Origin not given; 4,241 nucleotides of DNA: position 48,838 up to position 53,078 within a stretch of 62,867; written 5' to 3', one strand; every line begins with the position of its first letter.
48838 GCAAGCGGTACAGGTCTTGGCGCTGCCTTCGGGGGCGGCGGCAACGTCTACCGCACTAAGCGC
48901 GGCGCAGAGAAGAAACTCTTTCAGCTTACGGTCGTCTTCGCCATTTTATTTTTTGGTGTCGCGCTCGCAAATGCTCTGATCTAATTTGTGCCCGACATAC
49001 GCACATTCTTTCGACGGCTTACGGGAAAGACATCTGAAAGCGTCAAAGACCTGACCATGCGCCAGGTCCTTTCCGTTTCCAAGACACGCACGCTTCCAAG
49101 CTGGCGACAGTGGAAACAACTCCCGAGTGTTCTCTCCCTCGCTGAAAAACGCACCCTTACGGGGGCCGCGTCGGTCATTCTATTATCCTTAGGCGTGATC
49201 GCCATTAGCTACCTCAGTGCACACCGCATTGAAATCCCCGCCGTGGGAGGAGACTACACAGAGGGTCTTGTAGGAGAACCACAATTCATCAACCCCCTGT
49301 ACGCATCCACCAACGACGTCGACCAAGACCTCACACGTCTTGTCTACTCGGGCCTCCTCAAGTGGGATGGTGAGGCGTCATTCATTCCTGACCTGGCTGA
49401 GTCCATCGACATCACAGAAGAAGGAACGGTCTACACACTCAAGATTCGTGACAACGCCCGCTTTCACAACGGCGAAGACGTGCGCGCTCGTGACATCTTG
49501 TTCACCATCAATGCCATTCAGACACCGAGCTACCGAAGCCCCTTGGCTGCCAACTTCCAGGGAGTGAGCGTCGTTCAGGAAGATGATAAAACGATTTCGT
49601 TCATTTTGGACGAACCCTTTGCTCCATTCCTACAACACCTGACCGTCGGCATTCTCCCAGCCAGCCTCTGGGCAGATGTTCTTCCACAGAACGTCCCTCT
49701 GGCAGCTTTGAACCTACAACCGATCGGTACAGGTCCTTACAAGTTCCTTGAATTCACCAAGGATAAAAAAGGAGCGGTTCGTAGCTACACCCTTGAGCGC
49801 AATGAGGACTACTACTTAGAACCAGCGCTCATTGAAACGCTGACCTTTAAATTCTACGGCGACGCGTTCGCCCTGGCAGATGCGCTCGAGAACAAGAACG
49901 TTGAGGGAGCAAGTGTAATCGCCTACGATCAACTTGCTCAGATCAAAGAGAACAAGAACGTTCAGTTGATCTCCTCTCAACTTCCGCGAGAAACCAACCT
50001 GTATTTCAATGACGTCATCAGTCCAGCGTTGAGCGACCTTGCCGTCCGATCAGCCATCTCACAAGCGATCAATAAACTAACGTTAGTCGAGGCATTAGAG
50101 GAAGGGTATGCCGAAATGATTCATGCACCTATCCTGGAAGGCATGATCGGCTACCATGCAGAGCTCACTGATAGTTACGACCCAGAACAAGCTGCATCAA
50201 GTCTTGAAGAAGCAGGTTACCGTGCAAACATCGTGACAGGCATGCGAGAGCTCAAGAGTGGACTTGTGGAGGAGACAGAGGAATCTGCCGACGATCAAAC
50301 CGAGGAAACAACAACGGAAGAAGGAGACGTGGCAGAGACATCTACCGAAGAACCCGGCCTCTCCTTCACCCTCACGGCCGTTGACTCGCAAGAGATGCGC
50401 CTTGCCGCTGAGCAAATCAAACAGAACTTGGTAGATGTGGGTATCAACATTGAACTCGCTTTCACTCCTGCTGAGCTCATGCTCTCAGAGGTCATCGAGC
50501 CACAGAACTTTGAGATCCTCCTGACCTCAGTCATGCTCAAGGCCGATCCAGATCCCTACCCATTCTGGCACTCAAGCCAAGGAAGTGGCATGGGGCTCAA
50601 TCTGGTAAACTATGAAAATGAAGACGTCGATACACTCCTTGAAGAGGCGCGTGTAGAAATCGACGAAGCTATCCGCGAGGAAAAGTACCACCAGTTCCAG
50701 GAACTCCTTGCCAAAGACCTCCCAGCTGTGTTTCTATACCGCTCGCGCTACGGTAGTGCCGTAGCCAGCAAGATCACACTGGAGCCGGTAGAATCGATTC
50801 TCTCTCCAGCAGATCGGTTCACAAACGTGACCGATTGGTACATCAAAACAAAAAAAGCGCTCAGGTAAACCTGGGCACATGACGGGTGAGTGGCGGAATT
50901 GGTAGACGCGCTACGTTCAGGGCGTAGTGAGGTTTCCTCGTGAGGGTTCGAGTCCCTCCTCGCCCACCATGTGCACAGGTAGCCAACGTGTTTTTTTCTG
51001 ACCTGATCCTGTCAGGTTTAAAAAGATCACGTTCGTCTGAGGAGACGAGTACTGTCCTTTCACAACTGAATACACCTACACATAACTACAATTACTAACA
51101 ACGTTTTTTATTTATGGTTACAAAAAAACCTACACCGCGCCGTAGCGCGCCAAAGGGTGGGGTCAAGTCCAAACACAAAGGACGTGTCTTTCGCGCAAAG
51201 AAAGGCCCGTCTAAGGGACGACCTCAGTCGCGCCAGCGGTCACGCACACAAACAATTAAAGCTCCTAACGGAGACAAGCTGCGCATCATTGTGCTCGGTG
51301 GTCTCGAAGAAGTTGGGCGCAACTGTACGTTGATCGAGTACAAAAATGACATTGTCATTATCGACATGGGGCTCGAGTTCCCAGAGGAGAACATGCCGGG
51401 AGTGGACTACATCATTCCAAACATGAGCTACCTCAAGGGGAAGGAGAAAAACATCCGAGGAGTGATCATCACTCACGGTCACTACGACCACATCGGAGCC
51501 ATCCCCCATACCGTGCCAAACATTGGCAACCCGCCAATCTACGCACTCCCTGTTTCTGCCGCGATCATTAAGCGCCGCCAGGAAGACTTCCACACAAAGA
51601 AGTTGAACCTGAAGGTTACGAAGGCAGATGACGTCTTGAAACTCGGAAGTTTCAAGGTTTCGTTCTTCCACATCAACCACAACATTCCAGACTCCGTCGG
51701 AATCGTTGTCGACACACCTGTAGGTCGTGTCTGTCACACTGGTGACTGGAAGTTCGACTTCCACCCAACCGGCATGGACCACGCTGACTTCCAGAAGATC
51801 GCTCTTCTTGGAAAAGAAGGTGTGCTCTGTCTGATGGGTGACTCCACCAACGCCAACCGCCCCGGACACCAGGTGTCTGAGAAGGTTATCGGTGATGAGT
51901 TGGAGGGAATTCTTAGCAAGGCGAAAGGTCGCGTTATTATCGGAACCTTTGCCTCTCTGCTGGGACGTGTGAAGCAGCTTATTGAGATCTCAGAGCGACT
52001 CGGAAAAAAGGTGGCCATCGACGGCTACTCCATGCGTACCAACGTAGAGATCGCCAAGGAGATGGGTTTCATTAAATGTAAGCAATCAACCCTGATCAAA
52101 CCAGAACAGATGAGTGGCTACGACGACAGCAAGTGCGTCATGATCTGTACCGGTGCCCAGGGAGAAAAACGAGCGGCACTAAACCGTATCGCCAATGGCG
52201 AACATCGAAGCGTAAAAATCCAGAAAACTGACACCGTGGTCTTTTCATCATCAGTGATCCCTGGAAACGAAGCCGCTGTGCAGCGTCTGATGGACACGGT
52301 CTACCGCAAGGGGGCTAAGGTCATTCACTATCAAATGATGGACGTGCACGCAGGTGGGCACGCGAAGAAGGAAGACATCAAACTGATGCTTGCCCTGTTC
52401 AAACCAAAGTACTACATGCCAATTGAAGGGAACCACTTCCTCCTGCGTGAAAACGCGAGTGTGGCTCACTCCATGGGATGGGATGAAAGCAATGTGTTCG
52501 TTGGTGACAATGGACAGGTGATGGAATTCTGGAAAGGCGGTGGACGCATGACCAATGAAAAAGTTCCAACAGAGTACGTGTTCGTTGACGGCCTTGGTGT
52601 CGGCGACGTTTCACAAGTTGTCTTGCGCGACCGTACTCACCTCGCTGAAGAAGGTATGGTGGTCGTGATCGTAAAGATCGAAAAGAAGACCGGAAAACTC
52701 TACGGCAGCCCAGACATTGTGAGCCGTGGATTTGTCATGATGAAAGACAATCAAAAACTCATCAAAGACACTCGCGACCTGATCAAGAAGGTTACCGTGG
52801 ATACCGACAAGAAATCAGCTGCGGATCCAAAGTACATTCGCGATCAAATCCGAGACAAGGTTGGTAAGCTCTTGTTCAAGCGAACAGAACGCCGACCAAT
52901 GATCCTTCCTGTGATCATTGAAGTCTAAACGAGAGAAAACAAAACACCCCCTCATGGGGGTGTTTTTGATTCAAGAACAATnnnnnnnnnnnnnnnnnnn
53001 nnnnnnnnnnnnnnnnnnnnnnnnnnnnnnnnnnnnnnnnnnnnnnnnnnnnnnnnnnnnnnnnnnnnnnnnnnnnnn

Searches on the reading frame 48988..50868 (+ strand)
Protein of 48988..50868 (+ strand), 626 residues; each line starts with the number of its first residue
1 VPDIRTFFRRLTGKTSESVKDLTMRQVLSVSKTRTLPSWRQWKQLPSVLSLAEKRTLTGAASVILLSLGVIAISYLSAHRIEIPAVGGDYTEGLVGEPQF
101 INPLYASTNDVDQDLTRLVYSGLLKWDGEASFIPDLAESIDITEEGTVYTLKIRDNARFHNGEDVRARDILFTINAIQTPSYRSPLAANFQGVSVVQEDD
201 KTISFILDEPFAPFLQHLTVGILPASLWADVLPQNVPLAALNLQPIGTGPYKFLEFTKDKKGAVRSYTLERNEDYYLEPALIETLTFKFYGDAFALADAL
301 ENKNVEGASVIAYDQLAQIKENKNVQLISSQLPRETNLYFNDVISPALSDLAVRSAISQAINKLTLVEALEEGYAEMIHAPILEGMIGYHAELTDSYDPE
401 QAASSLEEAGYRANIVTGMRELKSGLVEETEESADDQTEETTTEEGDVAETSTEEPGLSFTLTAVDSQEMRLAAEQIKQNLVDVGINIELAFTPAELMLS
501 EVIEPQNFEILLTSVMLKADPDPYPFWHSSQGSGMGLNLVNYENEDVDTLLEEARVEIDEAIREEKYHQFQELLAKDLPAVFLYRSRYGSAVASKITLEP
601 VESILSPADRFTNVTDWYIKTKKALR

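Call 43: search_protein_families(library=pfam, proteins=[window:48988-50868:+], max_evalue=0.001)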
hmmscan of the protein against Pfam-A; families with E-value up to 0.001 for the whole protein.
window:48988-50868:+ (626 aa): 1 family
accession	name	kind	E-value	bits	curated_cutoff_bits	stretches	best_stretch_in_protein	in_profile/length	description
PF00496.27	SBP_bac_5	-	3e-62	211.3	32.4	1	132-531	2-362/368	Bacterial extracellular solute-binding proteins, family 5 Middle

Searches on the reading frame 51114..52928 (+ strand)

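Call 43: search_protein_families(library=pfam, proteins=[window:51114-52928:+], max_evalue=0.001)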
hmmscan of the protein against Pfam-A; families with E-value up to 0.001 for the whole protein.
window:51114-52928:+ (604 aa): 4 families
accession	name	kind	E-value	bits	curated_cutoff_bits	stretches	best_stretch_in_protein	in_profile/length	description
PF22505.1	RNase_J_b_CASP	-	3.1e-44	150.2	27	1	271-395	1-125/126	Ribonuclease J, beta-CASP domain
PF17770.6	RNase_J_C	-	3.8e-30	105.3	23.8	1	503-604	1-102/102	Ribonuclease J C-terminal domain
PF00753.33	Lactamase_B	-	3.5e-14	53.6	22.7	1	67-211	4-149/196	Metallo-beta-lactamase superfamily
PF12706.13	Lactamase_B_2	-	1.8e-10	41.2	27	1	111-213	27-144/200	Beta-lactamase superfamily domain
